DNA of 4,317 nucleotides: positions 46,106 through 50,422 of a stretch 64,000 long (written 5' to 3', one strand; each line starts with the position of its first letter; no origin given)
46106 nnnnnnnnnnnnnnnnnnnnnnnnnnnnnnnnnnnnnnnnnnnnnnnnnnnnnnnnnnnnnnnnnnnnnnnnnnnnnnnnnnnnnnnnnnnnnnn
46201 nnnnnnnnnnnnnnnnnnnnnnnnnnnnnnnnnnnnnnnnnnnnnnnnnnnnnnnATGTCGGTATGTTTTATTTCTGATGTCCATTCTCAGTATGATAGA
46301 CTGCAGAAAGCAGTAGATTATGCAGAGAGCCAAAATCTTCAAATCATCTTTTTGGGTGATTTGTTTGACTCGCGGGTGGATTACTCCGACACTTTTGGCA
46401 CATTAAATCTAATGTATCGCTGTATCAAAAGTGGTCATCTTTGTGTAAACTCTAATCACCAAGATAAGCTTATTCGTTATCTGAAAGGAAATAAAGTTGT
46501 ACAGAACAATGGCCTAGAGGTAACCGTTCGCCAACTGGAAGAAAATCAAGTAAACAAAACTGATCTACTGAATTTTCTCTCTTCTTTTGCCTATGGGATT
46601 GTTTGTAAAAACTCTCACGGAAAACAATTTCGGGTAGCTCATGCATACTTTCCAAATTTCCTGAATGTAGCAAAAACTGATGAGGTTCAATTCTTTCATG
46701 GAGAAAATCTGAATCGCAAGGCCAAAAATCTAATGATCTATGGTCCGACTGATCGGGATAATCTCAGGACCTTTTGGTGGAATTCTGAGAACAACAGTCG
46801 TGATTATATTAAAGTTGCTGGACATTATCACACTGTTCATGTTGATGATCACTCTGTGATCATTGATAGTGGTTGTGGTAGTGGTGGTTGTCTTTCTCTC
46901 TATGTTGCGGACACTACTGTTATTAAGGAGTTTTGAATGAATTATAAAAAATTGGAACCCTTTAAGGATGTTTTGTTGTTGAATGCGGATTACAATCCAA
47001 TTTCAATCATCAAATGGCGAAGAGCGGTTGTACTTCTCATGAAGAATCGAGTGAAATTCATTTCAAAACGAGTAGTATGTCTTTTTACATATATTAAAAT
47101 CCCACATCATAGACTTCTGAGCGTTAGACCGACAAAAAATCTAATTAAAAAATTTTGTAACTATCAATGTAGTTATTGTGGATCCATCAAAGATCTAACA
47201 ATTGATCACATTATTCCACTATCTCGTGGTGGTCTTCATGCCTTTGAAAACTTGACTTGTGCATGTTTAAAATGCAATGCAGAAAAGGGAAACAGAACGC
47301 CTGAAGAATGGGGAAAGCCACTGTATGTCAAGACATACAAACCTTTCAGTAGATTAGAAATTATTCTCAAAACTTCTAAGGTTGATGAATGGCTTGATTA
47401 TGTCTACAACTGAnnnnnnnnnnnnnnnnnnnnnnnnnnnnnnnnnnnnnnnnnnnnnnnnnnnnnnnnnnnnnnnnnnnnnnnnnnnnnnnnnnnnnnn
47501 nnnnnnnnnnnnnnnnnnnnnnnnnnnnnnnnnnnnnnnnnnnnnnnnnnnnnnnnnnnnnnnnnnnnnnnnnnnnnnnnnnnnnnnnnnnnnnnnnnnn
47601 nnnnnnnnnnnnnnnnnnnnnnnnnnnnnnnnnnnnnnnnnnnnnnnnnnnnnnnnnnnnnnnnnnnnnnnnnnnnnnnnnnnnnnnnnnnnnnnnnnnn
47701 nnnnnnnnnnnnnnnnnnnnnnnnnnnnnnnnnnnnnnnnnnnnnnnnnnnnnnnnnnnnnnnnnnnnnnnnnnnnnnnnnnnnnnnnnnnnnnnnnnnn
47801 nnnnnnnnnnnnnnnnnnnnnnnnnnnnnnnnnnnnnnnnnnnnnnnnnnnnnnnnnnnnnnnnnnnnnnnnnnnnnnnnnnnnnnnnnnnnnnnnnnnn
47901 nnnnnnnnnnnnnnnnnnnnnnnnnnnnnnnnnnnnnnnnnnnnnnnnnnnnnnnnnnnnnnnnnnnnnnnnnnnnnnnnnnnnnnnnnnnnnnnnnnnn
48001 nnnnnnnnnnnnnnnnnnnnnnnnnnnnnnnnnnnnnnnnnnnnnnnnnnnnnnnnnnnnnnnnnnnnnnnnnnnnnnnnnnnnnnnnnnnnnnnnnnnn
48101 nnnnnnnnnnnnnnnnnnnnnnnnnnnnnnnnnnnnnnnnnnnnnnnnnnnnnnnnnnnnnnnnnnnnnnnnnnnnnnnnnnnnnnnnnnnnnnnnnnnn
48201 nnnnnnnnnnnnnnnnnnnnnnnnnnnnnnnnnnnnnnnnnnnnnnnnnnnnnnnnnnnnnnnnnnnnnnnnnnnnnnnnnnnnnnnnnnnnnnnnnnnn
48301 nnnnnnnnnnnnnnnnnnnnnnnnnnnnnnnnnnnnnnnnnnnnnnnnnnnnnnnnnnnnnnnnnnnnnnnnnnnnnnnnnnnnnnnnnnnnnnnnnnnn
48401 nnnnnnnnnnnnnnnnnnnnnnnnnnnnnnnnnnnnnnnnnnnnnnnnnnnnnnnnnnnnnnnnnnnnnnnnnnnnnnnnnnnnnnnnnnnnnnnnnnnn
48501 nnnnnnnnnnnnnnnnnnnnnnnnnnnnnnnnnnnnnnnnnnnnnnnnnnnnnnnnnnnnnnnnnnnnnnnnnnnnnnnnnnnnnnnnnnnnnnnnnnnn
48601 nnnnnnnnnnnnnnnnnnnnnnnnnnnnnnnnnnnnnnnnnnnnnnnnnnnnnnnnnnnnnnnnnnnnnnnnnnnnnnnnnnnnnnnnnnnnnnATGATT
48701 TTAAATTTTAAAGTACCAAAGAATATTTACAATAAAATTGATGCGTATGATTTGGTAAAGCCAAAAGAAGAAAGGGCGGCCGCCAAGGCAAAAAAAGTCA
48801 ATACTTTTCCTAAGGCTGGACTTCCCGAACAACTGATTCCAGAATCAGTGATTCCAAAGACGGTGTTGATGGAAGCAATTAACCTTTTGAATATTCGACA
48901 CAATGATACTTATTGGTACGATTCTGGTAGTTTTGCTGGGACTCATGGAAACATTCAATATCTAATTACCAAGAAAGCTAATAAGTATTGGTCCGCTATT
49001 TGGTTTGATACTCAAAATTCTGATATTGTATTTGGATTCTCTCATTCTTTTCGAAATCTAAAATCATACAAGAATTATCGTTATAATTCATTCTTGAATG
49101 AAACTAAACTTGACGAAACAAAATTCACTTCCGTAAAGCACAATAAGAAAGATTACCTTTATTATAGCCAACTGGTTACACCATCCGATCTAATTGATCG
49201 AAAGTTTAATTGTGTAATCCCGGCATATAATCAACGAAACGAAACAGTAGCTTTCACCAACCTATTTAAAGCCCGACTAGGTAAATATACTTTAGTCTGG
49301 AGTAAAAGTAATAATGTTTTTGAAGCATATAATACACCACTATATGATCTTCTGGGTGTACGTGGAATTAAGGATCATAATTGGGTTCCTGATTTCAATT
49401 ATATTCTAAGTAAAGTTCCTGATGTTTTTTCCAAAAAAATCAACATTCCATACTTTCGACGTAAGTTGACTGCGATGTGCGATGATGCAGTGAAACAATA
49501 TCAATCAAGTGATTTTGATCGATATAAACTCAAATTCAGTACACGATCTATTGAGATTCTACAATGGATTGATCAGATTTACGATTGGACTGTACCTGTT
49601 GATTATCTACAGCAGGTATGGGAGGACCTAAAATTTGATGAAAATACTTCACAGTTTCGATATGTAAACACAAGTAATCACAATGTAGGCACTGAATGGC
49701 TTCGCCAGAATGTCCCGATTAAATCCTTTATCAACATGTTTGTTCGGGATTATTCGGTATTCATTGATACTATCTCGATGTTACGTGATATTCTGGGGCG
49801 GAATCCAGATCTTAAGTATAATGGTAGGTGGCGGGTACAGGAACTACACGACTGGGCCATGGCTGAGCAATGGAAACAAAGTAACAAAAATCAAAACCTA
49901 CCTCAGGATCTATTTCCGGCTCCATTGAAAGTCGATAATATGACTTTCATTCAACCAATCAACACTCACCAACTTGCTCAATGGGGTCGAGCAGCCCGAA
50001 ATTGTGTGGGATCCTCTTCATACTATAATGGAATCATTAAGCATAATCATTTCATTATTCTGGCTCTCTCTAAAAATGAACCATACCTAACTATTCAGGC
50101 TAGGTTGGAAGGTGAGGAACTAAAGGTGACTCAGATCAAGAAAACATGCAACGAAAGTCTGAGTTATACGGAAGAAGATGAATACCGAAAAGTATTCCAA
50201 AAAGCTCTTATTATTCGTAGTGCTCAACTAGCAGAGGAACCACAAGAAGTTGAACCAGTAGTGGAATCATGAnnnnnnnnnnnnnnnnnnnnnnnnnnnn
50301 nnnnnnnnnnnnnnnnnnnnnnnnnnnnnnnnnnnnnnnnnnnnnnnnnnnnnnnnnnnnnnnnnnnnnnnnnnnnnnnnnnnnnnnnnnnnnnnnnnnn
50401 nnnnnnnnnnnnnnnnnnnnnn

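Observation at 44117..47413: RNA-repair-like gene set (Rnl2-type ligase-like protein, metallophosphoesterase, HNH nuclease) near a tRNA island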

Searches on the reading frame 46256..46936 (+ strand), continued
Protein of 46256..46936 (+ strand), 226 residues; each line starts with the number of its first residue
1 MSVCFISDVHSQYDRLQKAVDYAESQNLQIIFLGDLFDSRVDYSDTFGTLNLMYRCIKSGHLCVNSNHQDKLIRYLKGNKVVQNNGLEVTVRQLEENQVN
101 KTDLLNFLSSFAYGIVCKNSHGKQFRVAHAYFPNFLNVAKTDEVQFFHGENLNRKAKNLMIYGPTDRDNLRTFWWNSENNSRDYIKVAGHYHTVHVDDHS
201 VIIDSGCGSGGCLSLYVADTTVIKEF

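Call 78: search_protein_representatives(alignment_id=A2)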
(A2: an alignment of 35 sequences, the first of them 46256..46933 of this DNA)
Query: 35 sequences, 230 profile positions. Proteins with E-value up to 0.001 (for the whole library): 1280; up to 1e-10: 219; up to 1e-30: 40. The best 150 are listed.
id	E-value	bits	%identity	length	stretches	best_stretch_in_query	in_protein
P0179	6.7e-111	385.6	-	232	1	2-230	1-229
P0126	1.6e-98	345.1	-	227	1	1-229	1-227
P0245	6.8e-80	284.1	-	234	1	3-229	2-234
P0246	4.2e-76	271.7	-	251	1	2-229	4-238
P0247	1.2e-74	266.9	-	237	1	1-229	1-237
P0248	1.2e-72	260.4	-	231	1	2-227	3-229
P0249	2.2e-70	253.0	-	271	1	3-229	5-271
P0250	1.3e-67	244.0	-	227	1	1-226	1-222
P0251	1.7e-65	237.0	-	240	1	2-229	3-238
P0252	1.8e-63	230.4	-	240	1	3-229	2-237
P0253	2.5e-63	229.9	-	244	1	3-229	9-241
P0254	3.7e-63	229.3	-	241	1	1-229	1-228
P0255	2.9e-61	223.1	-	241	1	2-218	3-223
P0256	1.8e-58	214.0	-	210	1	4-222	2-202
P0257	5.0e-57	209.3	-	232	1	1-226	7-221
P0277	4.3e-32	127.7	-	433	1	3-220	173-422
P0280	5.1e-31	124.2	-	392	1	6-228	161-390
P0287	8.4e-28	113.7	-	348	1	4-226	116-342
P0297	1.0e-25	106.9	-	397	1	4-229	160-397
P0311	9.3e-22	93.9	-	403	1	3-219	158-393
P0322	3.7e-20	88.7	-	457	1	4-221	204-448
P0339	2.9e-17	79.2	-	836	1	4-195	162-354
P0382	3.4e-13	65.9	-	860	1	4-216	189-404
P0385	3.8e-13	65.7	-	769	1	3-188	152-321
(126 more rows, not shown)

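Call 79: search_protein_families(library=pfam, proteins=[P0277, P0280, P0297, P0311, P0322, P0339, P0382, P0385, P0287], max_evalue=0.0001)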
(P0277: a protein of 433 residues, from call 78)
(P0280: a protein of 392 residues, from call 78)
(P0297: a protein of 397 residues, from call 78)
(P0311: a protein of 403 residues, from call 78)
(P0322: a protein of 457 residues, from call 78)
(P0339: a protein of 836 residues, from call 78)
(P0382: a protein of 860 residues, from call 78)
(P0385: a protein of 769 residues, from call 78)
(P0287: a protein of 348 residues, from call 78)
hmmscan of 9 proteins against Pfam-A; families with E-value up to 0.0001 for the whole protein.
P0277 (433 aa): 2 families
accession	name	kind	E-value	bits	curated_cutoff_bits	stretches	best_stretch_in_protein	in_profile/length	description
PF13671.12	AAA_33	-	9e-18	65.4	27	1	9-146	1-143/143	AAA domain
PF00149.33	Metallophos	-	6.2e-05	24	21.5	0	173-400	2-159/191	Calcineurin-like phosphoesterase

P0280 (392 aa): 1 family
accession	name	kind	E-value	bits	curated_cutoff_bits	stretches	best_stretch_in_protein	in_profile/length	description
PF13671.12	AAA_33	-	8.3e-09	36.3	27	1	8-135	4-131/143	AAA domain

P0297 (397 aa): 1 family
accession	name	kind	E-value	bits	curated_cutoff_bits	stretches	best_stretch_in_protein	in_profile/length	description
PF13671.12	AAA_33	-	3.6e-10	40.7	27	1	6-147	1-140/143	AAA domain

P0311 (403 aa): 2 families
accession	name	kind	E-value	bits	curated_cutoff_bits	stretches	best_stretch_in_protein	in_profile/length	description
PF13671.12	AAA_33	-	5.8e-14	53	27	1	4-135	1-139/143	AAA domain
PF08433.16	KTI12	-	5e-10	39.8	22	1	4-140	3-141/271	Chromatin associated protein KTI12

P0322 (457 aa): 2 families
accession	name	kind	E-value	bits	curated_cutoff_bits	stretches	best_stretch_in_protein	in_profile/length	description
PF13671.12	AAA_33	-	1.3e-19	71.3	27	1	47-186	1-142/143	AAA domain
PF08433.16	KTI12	-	3.5e-06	27.2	22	1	47-189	3-142/271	Chromatin associated protein KTI12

P0339 (836 aa): 3 families
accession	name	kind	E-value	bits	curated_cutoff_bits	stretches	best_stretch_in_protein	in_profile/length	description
PF13671.12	AAA_33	-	1.8e-17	64.4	27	1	1-133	3-142/143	AAA domain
PF09511.15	RNA_lig_T4_1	-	1e-14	55.4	28.3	1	473-689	2-226/227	RNA ligase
PF00149.33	Metallophos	-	7.3e-10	40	21.5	1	161-354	2-158/191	Calcineurin-like phosphoesterase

P0382 (860 aa): 3 families
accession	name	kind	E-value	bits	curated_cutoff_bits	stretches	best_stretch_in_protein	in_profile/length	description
PF16542.10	PNKP_ligase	-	4.3e-139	464.4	28.2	1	469-853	1-375/377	PNKP adenylyltransferase domain, ligase domain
PF13671.12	AAA_33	-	2.4e-15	57.5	27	1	12-120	2-117/143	AAA domain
PF00149.33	Metallophos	-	2.8e-15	57.7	21.5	1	191-394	5-160/191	Calcineurin-like phosphoesterase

P0385 (769 aa): 4 families
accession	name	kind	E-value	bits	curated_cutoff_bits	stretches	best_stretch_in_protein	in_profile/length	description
PF09511.15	RNA_lig_T4_1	-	6.7e-22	78.9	28.3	1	421-602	1-222/227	RNA ligase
PF00149.33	Metallophos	-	1.4e-12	48.9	21.5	1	152-326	2-189/191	Calcineurin-like phosphoesterase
PF13671.12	AAA_33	-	2.2e-11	44.7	27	1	6-104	2-122/143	AAA domain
PF13238.12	AAA_18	-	1.3e-05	26.1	29.4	0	6-105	1-116/128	AAA domain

P0287 (348 aa): 2 families
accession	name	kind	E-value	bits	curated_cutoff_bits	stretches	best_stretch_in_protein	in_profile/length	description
PF13671.12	AAA_33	-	9.9e-09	36.1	27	1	21-105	54-140/143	AAA domain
PF00149.33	Metallophos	-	4.6e-06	27.6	21.5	1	115-312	2-159/191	Calcineurin-like phosphoesterase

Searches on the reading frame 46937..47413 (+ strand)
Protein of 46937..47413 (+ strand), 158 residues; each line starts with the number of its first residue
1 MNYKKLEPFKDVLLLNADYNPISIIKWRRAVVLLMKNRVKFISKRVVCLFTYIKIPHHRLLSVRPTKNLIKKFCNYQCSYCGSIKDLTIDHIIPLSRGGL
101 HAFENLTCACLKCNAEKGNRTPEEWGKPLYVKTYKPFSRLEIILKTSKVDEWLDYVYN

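Call 3: search_protein_families(library=pfam, proteins=[window:46937-47413:+], max_evalue=0.1)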
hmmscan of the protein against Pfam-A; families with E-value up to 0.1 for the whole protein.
window:46937-47413:+ (158 aa): 4 families
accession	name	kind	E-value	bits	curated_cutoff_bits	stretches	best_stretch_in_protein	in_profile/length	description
PF14279.12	HNH_5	-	2.1e-14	53.6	27.5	1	78-127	1-53/56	HNH endonuclease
PF01844.29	HNH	-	2.6e-12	47.1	21.4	1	78-120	1-47/47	HNH endonuclease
PF13395.12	HNH_4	-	6.8e-08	32.8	22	1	85-122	16-53/54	HNH endonuclease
PF09044.15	Kp4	-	0.058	13.9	27.8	1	46-85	69-104/125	Kp4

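Call 4: search_protein_families(library=phrogs, proteins=[window:46937-47413:+], max_evalue=0.01)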
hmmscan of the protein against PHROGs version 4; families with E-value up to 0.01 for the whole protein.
window:46937-47413:+ (158 aa): 31 families (the best 25 are shown)
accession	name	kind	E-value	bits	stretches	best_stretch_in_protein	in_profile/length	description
phrog_16726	-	DNA, RNA and nucleotide metabolism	8.1e-41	141.7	1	7-157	25-180/308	HNH endonuclease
phrog_2118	-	DNA, RNA and nucleotide metabolism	8e-17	62.7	1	67-127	168-231/301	HNH endonuclease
phrog_2214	-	DNA, RNA and nucleotide metabolism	8.6e-17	62.4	1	19-129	146-248/429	HNH endonuclease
phrog_1035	-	DNA, RNA and nucleotide metabolism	3.3e-15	57.7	1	66-125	147-218/271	endonuclease VII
phrog_8660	-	DNA, RNA and nucleotide metabolism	8e-15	56.4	1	74-127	123-186/196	HNH endonuclease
phrog_338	-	DNA, RNA and nucleotide metabolism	5.2e-13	50.1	1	72-128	199-268/340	HNH endonuclease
phrog_6050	-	DNA, RNA and nucleotide metabolism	5.4e-13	49.5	1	66-124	302-366/402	HNH endonuclease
phrog_1271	-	DNA, RNA and nucleotide metabolism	7.3e-12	46.3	1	71-131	262-326/361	HNH endonuclease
phrog_7785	-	DNA, RNA and nucleotide metabolism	3e-11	44.5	1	66-122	61-119/147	HNH endonuclease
phrog_589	-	DNA, RNA and nucleotide metabolism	4e-11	44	1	70-126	86-147/179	HNH endonuclease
phrog_5718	-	DNA, RNA and nucleotide metabolism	9.4e-11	42.3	1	57-130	111-186/394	HNH endonuclease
phrog_9545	-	DNA, RNA and nucleotide metabolism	2.2e-09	38.3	1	74-127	109-174/206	HNH endonuclease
phrog_9645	-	DNA, RNA and nucleotide metabolism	3.9e-09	37.4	1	78-127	29-79/168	HNH endonuclease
phrog_14314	-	DNA, RNA and nucleotide metabolism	7.7e-09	37.2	1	75-122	16-66/252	HNH endonuclease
phrog_22283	-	unknown function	2.1e-08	35.2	1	74-143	21-94/135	-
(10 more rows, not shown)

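Call 47: search_dna_similar(query=window:46937-47410:+, collection=phages, mode=protein, max_evalue=1e-8, max_rows=30)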
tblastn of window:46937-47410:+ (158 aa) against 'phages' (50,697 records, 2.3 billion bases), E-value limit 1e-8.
Records with a match: 102; places in all: 102; records where one place covers at least 80% of the query: 13.
Best place of each record, by identity: >=99% 2; <60% 100.
By first word of the organism name: Mycobacterium 32; Synechococcus 21; Gordonia 15; Rhizobium 10; Cyanophage 5; Arthrobacter 4; Prochlorococcus 4; Marine 3; Microbacterium 2; Tunturiibacter 1; and 5 more.
By host as written in the record: Mycobacterium smegmatis mc2 155 18; Gordonia terrae 3612 14; Synechococcus sp. MW02 8; - 6; Mycobacterium smegmatis mc#155 5; Mycobacterium smegmatis mc2155 5; Synechococcus sp. WH7803 3; Parasynechococcus marenigrum WH 8102 3; and 30 more.
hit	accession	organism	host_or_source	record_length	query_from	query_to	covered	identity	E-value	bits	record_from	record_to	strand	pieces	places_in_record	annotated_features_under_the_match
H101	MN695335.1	Synechococcus phage B23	Synechoccus sp.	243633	1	158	100%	99.4%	2e-101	324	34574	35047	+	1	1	hypothetical protein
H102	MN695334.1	Synechococcus phage B3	Synechoccus sp.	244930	1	158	100%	99.4%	2e-101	324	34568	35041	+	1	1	hypothetical protein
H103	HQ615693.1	Synechococcus phage S-CRM01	Synechococcus sp. LC16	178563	6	158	97%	46.4%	8e-41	150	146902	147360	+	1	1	HNH endonuclease | terminator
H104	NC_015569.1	Synechococcus phage S-CRM01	Synechococcus sp. LC16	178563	6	158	97%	46.4%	8e-41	150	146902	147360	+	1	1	HNH endonuclease | terminator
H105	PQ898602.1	Synechococcus phage S-SCSM2R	Synechococcus sp. WH7803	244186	6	158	97%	39.2%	7e-35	133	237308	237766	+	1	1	McrA protein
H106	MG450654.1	Synechococcus phage S-CBWM1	Synechococcus sp. CBW1002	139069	3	157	98%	38.6%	1e-29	118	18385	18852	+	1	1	hypothetical protein (x2)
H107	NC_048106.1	Synechococcus phage S-CBWM1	Synechococcus sp. CBW1002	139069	3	157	98%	38.6%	1e-29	118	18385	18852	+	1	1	hypothetical protein (x2)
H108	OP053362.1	Cyanophage S-TIM54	Parasynechococcus marenigrum WH 8102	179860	10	157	94%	39.9%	4e-35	134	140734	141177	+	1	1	HNH endonuclease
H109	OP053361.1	Cyanophage S-TIM61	Synechococcus sp. CC9605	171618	10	157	94%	39.2%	5e-35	134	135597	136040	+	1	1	HNH endonuclease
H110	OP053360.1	Cyanophage S-TIM66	Synechococcus sp. CC9605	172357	10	157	94%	39.2%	5e-35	134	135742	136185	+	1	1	HNH endonuclease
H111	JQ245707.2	Cyanophage S-TIM5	Parasynechococcus marenigrum WH 8102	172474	10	157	94%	39.2%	5e-35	134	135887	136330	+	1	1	HNH endonuclease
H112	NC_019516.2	Cyanophage S-TIM5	Parasynechococcus marenigrum WH 8102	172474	10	157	94%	39.2%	5e-35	134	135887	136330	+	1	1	HNH endonuclease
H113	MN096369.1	Gordonia phage Phendrix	Gordonia terrae 3612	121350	4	129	80%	35.1%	2e-13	72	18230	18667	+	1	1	53: HNH endonuclease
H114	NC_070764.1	Gordonia phage Phendrix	Gordonia terrae 3612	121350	4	129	80%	35.1%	2e-13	72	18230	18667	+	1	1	53: HNH endonuclease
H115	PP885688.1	Tunturiibacter phage Tunturi_5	Tunturiibacter psychrotolerans X4BP1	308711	10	129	76%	36.2%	1e-13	73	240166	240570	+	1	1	HNH endonuclease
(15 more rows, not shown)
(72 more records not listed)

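Call 72: search_protein_families(library=ncbifam, proteins=[window:46937-47410:+], max_evalue=0.01)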
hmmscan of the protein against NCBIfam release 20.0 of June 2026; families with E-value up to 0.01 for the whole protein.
window:46937-47410:+ (158 aa): 3 families
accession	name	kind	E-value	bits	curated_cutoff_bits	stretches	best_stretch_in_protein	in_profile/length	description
NF049971.1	CRISPR_Cas9d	exception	7.1e-14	51.4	375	1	76-127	546-603/986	type II CRISPR RNA-guided endonuclease Cas9d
NF040563.1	guided_IscB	equivalog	2.6e-11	43.2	175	1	70-126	188-244/314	RNA-guided endonuclease IscB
TIGR01865.2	cas_Csn1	equivalog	2.2e-06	26.2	100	1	85-126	586-633/1070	type II CRISPR RNA-guided endonuclease Cas9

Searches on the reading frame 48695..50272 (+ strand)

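Call 3: search_protein_families(library=pfam, proteins=[window:48695-50272:+], max_evalue=0.1)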
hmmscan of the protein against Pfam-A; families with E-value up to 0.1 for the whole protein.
window:48695-50272:+ (525 aa): 1 family
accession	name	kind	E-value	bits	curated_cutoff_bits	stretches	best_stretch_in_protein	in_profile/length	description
PF14284.11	PcfJ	-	7.7e-10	39.2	25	1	357-493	3-142/147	PcfJ-like protein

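Call 4: search_protein_families(library=phrogs, proteins=[window:48695-50272:+], max_evalue=0.01)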
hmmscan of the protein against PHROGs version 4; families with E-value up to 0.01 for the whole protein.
window:48695-50272:+ (525 aa): 2 families
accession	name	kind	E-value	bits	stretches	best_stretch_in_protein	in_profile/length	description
phrog_16315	-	unknown function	1.4e-12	48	1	345-491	356-503/532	-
phrog_25804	-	unknown function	8.7e-05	23.5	1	442-481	47-86/87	-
